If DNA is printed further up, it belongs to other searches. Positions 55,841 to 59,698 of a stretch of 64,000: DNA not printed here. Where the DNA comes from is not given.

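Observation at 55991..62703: Second giant FtsK/HerA-like ATPase plus four membrane or secreted proteins fused onto the front of the Tad operon: candidate hybrid translocation apparatus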

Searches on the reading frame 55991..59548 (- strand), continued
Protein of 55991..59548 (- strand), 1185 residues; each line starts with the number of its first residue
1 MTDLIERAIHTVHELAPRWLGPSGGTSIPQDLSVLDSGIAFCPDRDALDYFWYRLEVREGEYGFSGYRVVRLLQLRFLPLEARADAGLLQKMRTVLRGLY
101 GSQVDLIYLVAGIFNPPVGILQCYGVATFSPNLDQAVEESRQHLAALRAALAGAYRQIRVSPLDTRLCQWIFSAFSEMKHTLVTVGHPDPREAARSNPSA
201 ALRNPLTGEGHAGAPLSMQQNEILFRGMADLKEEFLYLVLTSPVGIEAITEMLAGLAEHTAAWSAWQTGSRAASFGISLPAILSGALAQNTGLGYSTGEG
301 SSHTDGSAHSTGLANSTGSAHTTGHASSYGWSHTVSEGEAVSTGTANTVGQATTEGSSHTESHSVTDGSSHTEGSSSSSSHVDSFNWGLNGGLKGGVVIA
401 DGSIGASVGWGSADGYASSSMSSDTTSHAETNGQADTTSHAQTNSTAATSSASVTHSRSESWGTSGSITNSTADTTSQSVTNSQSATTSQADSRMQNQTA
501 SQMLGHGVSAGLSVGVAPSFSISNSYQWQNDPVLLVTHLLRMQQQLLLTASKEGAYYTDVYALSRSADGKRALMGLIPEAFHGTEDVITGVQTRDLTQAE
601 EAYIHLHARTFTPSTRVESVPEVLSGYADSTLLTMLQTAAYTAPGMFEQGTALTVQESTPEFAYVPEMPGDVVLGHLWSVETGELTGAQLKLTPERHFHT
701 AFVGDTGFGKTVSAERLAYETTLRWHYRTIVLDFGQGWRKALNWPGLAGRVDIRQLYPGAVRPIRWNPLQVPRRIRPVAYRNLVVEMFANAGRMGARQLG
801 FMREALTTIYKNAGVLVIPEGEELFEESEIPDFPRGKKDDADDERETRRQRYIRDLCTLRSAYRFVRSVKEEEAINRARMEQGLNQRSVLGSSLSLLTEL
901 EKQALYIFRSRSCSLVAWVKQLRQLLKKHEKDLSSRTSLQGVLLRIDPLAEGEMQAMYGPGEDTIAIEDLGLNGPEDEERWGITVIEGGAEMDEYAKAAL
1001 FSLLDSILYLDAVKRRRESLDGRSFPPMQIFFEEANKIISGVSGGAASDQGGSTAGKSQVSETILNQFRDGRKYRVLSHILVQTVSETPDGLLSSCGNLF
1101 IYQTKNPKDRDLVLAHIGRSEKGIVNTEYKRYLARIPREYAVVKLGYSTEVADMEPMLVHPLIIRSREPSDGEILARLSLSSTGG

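Call 38: predict_structure(alignment_id=A2)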
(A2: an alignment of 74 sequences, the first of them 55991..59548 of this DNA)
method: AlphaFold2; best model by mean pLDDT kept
length: 1185 residues; sequences in the alignment: 74
mean_pLDDT: 64.0   pTM: 0.57
mean pLDDT of the five models: 64.0, 63.0, 60.5, 59.6, 57.8
residues with pLDDT >= 90: 153; 70-90: 423; 50-70: 189; < 50: 420
segments of 3 or more residues with pLDDT < 50: 15-23, 84-86, 188-219, 261-536, 585-589, 619-647, 654-664, 1044-1056, 1125-1155, 1182-1185
pLDDT, mean of each block of 10 residues (from residue 1): 68 50 59 91 89 88 87 77 55 74 82 70 88 94 90 77 87 88 65 42 38 44 65 82 64 55 43 30 29 29 33 37 37 35 37 34 34 35 37 30 32 33 33 33 35 34 37 38 37 32 26 27 38 49 52 61 87 75 50 76 88 69 40 43 46 45 57 76 67 81 75 87 82 72 85 80 87 91 91 87 94 89 82 71 83 90 92 92 89 91 93 93 90 89 89 87 77 56 54 81 84 78 71 74 47 48 76 81 78 75 70 61 46 47 39 53 87 81 42
secondary structure, 60 per line:
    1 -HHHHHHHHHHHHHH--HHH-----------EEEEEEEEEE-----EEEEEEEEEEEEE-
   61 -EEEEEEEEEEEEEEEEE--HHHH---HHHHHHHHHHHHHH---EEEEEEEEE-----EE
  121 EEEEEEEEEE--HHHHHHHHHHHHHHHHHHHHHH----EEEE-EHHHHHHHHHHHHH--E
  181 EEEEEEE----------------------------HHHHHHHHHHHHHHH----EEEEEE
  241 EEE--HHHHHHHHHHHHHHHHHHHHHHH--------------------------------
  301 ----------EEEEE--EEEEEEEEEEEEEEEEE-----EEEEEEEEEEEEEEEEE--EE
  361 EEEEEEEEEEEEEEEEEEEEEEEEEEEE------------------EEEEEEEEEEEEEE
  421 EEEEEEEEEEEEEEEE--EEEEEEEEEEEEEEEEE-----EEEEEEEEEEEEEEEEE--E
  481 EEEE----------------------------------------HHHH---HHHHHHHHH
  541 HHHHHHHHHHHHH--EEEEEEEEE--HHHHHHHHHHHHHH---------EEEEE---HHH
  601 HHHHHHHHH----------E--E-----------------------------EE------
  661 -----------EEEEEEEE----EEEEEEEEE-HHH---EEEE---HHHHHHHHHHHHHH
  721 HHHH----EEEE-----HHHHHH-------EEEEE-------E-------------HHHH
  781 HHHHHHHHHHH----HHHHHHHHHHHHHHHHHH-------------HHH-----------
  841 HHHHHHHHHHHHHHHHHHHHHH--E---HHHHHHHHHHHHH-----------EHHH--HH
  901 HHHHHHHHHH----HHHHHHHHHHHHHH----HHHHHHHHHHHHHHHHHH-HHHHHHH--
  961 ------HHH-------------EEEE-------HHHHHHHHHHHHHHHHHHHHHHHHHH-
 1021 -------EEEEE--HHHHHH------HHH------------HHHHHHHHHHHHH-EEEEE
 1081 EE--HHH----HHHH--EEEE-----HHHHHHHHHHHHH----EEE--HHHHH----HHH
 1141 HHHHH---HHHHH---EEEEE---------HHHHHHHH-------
elements in order (helices of 4 or more, strands of 3 or more residues): H2-15 E32-41 E47-59 E62-78 H81-84 H88-101 E105-113 E119-130 H133-154 E159-162 H165-177 E180-187 H216-230 E235-243 H246-268 E311-315 E318-334 E340-356 E359-388 E407-436 E439-455 E461-477 E480-484 H525-528 H532-553 E556-564 H567-580 E590-594 H598-609 E672-679 E684-692 E700-703 H707-724 E729-732 H738-743 E751-755 H777-791 H796-813 H841-862 H869-881 H899-910 H915-928 H933-950 H952-958 E983-986 H994-1019 E1028-1032 H1035-1040 H1062-1074 E1076-1082 H1092-1095 E1098-1101 H1107-1119 E1124-1126 H1129-1133 H1138-1145 H1149-1153 E1157-1161 H1171-1178

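Call 40: fold_search(model_id=the predicted structure, library=pdb)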
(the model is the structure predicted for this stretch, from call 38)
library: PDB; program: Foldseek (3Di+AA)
matches with E <= 10: 403; with E <= 0.001: 44
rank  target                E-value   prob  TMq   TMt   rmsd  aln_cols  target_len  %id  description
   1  8yhx_A                9.4e-08  1.00  0.23  0.43  10.4       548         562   13  Cryo-EM structure of the trimeric HerA (released 2024-11-06)
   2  4d2i_A                8.9e-07  1.00  0.19  0.43  13.1       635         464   12  Crystal structure of the HerA hexameric DNA translocase from Sulfolobus solfataricus bound to AMP-PNP (released 2014-12-03)
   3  8wfd_A                1.1e-06  1.00  0.20  0.38  14.5       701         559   14  The cryo-EM structure of TdpAB in complex with AMPPNP and DNA (released 2025-01-22)
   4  9x1m_A                1.7e-06  1.00  0.20  0.37  12.5       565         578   12  The cryo-EM structure of HerA-NurA complex with AMPPNP and dsDNA from Thermococcus kodakarensis (released 2026-02-04)
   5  8zir_N                2.1e-06  1.00  0.20  0.39  13.2       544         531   15  DUF4297-HerA complex (released 2025-03-12)
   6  8xav_A                2.7e-06  1.00  0.21  0.41  13.3       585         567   13  Cryo-EM structure of an anti-phage defense complex (released 2024-06-05)
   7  8zis_A                3.0e-06  1.00  0.20  0.39  13.6       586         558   13  HerA Hexamer (released 2025-03-12)
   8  8wfd_E                3.4e-06  1.00  0.20  0.37  15.6       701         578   13  The cryo-EM structure of TdpAB in complex with AMPPNP and DNA (released 2025-01-22)
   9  8xav_E                3.7e-06  1.00  0.20  0.38  12.2       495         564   15  Cryo-EM structure of an anti-phage defense complex (released 2024-06-05)
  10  8wfd_D                3.9e-06  1.00  0.20  0.36  17.9       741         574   13  The cryo-EM structure of TdpAB in complex with AMPPNP and DNA (released 2025-01-22)
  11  8wfd_F                4.3e-06  1.00  0.20  0.38  14.9       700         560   13  The cryo-EM structure of TdpAB in complex with AMPPNP and DNA (released 2025-01-22)
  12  8wet_A                4.5e-06  1.00  0.21  0.38  15.6       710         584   13  The cryo-EM structure of TdpAB complex (released 2025-01-22)
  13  8wod_D                5.0e-06  1.00  0.22  0.46  10.1       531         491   14  Cryo-EM structure of SIR2/HerA complex (released 2024-09-11)
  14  8wof_D                5.5e-06  1.00  0.22  0.42  13.4       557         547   16  Cryo-EM structure of SIR2/HerA complex (released 2024-09-11)
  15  8wod_O                5.8e-06  1.00  0.22  0.41  13.4       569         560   13  Cryo-EM structure of SIR2/HerA complex (released 2024-09-11)
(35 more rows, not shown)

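Call 67: search_protein_representatives(alignment_id=A2)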
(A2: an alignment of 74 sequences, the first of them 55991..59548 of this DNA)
Query: 74 sequences, 1145 profile positions. Proteins with E-value up to 0.001 (for the whole library): 786; up to 1e-10: 487; up to 1e-30: 297. The best 150 are listed.
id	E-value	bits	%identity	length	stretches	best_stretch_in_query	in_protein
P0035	0.0e+00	2049.6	-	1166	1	2-1144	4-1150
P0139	0.0e+00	1422.5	-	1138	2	428-1142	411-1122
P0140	0.0e+00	1298.3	-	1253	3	402-1139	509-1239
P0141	0.0e+00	1261.8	-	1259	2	369-1140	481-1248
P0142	0.0e+00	1162.8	-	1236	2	286-1137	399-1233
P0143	0.0e+00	1159.1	-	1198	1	24-1142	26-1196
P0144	0.0e+00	1087.8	-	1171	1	6-1142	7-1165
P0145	0.0e+00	1065.1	-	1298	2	292-1140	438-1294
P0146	0.0e+00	1063.6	-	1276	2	288-1141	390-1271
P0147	0.0e+00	1055.6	-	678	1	490-1142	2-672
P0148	0.0e+00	1050.1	-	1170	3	435-1140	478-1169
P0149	0.0e+00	1016.4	-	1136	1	33-1141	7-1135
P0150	4.3e-292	988.1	-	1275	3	427-1139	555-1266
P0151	5.1e-292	987.8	-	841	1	338-1143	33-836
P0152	9.5e-290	980.3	-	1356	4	402-1139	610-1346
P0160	1.1e-256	870.8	-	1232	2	282-1139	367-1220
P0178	6.5e-215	732.5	-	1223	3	329-1143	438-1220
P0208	6.7e-138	477.4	-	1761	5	21-501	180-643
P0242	2.4e-101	356.3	-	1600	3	284-1141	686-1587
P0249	6.5e-96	338.3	-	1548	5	21-493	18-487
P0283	3.6e-78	279.6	-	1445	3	40-520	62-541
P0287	6.5e-75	268.8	-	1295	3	66-510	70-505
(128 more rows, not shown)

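Call 68: find_encoding_contigs(protein=P0287, flank=10000, max_places=2)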
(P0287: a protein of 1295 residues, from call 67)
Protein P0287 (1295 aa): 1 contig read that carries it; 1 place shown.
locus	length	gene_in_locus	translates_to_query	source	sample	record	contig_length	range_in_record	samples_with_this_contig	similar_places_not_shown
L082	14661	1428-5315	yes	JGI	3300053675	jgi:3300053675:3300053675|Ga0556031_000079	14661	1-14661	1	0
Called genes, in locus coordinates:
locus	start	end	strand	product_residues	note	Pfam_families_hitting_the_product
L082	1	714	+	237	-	?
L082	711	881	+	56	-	-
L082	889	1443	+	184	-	-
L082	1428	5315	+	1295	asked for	-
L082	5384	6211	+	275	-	PF08666:SAF (weak), PF16976:RcpC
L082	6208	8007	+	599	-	PF01656:CbiA, PF10609:ParA (weak), PF13614:AAA_31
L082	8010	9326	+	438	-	PF00437:T2SSE, PF27713:UCP018868 (faint)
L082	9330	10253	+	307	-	PF00482:T2SSF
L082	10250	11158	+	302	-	PF00482:T2SSF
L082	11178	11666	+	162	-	PF07811:TadE (weak)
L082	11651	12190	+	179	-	-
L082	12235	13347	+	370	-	-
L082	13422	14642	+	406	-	PF13238:AAA_18 (faint), PF00437:T2SSE, PF13191:AAA_16 (weak), PF02492:cobW (faint), PF00437:T2SSE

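Call 69: find_encoding_contigs(protein=P0242, flank=10000, max_places=2)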
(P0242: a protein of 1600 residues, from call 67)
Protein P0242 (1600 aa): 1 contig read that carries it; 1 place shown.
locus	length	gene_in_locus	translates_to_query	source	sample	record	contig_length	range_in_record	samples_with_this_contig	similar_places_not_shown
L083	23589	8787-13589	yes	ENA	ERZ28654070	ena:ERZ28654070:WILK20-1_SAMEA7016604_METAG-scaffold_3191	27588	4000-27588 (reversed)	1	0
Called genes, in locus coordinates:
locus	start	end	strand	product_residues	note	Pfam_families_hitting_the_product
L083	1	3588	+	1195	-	?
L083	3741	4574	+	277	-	PF00436:SSB (weak)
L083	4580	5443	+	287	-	PF00436:SSB (faint)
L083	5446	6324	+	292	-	-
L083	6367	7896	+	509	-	-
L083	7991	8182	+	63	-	-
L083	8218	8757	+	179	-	-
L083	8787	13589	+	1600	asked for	PF03991:Prion_octapep (faint)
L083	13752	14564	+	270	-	PF16976:RcpC (weak)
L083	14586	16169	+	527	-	PF02374:ArsA_ATPase (faint), PF10609:ParA, PF13614:AAA_31, PF01656:CbiA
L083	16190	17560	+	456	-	PF00437:T2SSE, PF27713:UCP018868 (weak)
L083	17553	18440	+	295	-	PF00482:T2SSF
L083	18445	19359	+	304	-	PF00482:T2SSF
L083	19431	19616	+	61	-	-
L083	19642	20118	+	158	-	PF01478:Peptidase_A24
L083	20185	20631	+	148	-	-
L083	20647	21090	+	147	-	-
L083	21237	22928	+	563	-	-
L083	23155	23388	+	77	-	-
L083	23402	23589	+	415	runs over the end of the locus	-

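Call 73: find_encoding_contigs(protein=P0208, flank=10000, max_places=2)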
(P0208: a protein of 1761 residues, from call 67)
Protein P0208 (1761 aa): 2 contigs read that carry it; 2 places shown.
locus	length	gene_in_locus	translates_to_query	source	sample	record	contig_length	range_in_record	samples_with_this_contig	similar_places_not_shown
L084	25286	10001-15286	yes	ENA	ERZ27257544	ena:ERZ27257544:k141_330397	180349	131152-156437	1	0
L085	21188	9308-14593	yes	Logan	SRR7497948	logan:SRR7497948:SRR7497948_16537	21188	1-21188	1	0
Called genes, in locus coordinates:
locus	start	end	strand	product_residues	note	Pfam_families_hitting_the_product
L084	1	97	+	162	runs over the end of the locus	PF00436:SSB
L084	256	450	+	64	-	PF04964:Flp_Fap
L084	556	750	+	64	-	PF04964:Flp_Fap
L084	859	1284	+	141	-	PF07811:TadE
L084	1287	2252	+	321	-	PF13400:Tad (weak)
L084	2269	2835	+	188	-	-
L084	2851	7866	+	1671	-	PF00801:PKD, PF18911:PKD_4, PF09136:Glucodextran_B, PF19077:Big_13, PF09136:Glucodextran_B, PF13205:Big_5, PF02018:CBM_4_9 (weak), PF09136:Glucodextran_B, +2 more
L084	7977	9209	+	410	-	-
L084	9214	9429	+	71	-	-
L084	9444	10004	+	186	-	-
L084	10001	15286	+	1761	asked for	-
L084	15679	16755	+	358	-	PF17989:ALP_N, PF21522:MreB-like_C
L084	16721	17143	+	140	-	-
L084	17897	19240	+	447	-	-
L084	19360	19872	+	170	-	PF11611:DUF4352 (weak)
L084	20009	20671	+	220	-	-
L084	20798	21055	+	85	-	-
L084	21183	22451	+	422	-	-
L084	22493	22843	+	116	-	-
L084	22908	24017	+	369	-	PF00535:Glycos_transf_2, PF13641:Glyco_tranf_2_3 (weak), PF04138:GtrA_DPMS_TM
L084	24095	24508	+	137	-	-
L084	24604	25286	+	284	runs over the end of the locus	-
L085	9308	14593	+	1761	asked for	-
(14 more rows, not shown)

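Call 74: find_encoding_contigs(protein=P0249, flank=10000, max_places=2)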
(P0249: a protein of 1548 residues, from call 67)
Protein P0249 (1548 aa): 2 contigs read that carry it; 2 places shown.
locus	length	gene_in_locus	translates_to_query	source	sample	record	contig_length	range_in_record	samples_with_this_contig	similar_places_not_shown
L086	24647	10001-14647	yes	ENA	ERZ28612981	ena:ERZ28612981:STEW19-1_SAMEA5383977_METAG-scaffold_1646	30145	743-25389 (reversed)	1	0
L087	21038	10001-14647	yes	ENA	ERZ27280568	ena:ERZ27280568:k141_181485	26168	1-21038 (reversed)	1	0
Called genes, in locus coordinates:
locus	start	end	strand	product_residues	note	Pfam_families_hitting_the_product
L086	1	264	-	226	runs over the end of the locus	-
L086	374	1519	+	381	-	-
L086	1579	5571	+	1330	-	PF02811:PHP, PF07733:DNA_pol3_alpha, PF17657:DNA_pol3_finger, PF14579:HHH_6, PF01336:tRNA_anti-codon (weak)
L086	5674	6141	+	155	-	-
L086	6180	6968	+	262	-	PF00436:SSB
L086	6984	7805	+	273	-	-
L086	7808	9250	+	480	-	-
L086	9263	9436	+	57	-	-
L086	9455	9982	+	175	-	-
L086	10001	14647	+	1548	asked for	-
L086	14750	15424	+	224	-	PF16976:RcpC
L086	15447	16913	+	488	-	PF10609:ParA (faint), PF01656:CbiA (faint)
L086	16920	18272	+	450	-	PF00437:T2SSE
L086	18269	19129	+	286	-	PF00482:T2SSF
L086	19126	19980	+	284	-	PF00482:T2SSF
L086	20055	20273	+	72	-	-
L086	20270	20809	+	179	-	PF01478:Peptidase_A24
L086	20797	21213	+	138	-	-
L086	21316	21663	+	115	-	-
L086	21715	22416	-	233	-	-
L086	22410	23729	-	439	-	-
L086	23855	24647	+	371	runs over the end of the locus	-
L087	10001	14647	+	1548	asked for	-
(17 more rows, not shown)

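Call 75: find_encoding_contigs(protein=P0283, flank=10000, max_places=2)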
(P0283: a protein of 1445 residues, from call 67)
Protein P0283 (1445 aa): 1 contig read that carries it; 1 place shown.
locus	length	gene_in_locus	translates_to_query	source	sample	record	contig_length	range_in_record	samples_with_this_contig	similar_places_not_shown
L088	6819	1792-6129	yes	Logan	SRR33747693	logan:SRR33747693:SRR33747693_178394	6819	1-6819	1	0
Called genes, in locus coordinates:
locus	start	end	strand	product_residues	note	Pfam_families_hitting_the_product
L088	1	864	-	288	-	?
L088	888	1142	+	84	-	-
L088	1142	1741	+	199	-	-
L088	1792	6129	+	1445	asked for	-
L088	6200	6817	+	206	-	?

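Call 89: search_protein_families(library=pfam, alignment_id=A7, max_evalue=0.5)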
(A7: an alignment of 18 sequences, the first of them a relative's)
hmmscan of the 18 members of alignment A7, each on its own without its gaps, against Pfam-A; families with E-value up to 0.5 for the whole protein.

A. member 1, L052:1876-3150:+ (424 aa): 3 families
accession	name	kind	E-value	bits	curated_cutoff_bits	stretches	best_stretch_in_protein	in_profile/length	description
PF09143.16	AvrPphF-ORF-2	-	0.14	12.6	25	0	262-333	94-161/175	AvrPphF-ORF-2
PF08338.16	DUF1731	-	0.14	12.4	27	1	259-284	2-26/47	Domain of unknown function (DUF1731)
PF09987.14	DUF2226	-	0.16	11.9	22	1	162-242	149-177/252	Uncharacterized protein conserved in archaea (DUF2226)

B. families by the number of members that match (of 18 scanned): 87 families (the first 25 are shown)
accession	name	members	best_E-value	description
PF08774.17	VRR_NUC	5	0.0011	VRR-NUC domain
PF14362.11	DUF4407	5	0.091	Domain of unknown function (DUF4407)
PF02183.23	HALZ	4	0.00011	Homeobox associated leucine zipper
PF04977.20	DivIC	4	0.0058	Septum formation initiator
PF18743.7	AHJR-like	3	0.017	REase_AHJR-like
PF06156.18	YabA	2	0.0036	Initiation control protein YabA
PF07200.18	Mod_r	2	0.0065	Modifier of rudimentary (Mod(r)) protein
PF16471.10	JIP_LZII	2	0.011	JNK-interacting protein leucine zipper II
PF14082.12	SduA_C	2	0.05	Shedu protein SduA, C-terminal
PF01496.24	V_ATPase_I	2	0.26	V-type ATPase 116kDa subunit family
PF10267.14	Tmemb_cc2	1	0.00028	Predicted transmembrane and coiled-coil 2 protein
PF03551.20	PadR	1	0.00047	Transcriptional regulator PadR-like family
PF08961.15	NRBF2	1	0.00059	Nuclear receptor-binding factor 2, autophagy regulator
PF06319.18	MmcB-like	1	0.00094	DNA repair protein MmcB-like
PF07217.16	Het-C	1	0.0011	Heterokaryon incompatibility protein Het-C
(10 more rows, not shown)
